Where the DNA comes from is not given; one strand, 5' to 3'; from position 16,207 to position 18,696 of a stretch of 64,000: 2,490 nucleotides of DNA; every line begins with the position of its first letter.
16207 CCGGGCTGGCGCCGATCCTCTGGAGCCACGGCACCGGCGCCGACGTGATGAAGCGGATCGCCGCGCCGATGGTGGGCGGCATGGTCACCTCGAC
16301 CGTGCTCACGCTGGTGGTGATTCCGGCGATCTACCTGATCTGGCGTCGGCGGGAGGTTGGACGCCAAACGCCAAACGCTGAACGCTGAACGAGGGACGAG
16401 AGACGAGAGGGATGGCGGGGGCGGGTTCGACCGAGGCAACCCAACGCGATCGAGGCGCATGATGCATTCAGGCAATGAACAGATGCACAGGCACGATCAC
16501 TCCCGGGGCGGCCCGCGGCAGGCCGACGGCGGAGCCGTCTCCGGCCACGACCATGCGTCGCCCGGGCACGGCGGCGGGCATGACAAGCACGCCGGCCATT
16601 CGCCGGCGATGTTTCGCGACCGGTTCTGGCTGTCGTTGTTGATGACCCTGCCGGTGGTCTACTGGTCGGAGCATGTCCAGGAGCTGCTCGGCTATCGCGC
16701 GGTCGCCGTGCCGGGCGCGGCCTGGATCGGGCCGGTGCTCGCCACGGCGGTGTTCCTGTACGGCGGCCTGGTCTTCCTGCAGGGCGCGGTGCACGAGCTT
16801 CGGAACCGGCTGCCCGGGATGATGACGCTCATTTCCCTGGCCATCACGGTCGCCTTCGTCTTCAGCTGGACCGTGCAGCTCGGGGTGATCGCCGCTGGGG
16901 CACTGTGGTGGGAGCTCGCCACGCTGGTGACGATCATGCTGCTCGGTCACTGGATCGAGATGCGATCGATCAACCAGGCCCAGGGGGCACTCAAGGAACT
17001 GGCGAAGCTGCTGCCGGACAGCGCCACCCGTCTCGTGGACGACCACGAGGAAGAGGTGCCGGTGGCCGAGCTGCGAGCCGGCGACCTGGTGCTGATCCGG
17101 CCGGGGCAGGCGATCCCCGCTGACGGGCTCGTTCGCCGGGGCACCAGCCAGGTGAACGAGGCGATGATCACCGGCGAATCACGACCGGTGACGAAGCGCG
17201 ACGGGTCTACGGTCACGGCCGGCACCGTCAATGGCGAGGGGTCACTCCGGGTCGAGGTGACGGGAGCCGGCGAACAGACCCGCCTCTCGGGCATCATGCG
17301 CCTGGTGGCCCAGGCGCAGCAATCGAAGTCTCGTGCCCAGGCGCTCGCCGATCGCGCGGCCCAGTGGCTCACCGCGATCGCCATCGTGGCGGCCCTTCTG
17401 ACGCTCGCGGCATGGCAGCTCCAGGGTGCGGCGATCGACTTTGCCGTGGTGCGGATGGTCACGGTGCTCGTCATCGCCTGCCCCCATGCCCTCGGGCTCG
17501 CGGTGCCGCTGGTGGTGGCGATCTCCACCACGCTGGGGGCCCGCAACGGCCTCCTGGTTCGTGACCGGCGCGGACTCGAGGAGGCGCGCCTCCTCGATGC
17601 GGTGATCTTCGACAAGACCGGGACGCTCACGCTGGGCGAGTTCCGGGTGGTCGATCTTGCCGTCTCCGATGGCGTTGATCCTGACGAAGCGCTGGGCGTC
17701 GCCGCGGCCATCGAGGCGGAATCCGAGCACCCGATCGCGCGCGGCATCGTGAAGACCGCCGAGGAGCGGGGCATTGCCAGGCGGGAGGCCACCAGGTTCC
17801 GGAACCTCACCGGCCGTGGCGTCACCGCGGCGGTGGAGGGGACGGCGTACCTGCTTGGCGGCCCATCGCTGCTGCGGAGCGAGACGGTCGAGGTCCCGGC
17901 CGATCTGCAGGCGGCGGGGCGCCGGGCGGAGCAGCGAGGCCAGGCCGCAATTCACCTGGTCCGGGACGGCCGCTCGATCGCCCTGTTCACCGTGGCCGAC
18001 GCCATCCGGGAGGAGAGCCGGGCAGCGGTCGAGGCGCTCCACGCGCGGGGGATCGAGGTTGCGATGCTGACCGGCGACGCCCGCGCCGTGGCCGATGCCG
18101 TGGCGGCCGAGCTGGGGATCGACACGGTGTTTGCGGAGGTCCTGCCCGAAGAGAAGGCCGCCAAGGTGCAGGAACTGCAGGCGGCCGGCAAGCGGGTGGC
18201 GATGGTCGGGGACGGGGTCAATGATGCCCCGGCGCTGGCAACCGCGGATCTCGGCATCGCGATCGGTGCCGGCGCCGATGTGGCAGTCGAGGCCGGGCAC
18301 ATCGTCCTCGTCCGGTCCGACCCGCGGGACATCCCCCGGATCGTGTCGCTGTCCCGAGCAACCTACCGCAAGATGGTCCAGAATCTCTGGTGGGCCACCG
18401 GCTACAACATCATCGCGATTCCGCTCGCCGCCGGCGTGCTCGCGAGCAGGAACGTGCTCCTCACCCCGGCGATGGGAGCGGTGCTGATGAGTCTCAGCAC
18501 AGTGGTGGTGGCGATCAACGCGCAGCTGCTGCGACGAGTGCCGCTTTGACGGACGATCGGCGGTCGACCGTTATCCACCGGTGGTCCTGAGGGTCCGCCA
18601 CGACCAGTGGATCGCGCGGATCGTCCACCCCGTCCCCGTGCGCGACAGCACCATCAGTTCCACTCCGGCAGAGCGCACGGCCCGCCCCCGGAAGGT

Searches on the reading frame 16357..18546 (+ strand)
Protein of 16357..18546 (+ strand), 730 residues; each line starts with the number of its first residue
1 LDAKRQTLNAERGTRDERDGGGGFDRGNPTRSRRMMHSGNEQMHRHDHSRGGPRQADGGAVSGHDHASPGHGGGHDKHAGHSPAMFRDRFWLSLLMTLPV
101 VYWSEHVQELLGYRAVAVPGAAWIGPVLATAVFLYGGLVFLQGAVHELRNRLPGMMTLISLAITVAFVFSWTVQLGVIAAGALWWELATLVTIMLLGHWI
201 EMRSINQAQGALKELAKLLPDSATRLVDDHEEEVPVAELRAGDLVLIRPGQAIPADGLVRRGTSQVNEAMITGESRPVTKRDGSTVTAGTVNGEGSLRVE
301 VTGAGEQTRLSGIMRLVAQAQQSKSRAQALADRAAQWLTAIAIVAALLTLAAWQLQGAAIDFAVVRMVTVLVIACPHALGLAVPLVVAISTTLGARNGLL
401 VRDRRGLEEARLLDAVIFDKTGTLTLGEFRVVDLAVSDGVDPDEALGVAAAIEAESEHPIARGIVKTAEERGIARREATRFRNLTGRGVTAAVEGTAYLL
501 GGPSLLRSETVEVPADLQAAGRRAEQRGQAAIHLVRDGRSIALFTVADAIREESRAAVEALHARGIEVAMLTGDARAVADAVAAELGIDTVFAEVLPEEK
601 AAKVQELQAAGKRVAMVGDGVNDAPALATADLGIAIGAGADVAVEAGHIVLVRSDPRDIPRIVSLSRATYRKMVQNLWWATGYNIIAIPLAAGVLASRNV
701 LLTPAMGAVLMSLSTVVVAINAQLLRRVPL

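Call 52: search_protein_families(library=pfam, proteins=[window:16357-18546:+], max_evalue=0.00001)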
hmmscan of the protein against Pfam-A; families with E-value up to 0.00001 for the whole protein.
window:16357-18546:+ (730 aa): 3 families
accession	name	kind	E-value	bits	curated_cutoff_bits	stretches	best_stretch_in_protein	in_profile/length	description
PF00122.25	E1-E2_ATPase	-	3.1e-53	180.4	28.1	1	217-396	1-180/181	E1-E2 ATPase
PF00702.32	Hydrolase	-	4e-36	125.6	26.4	1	414-631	2-191/191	haloacid dehalogenase-like hydrolase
PF12710.13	HAD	-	4.4e-08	34.2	27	1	546-627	81-188/189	haloacid dehalogenase-like hydrolase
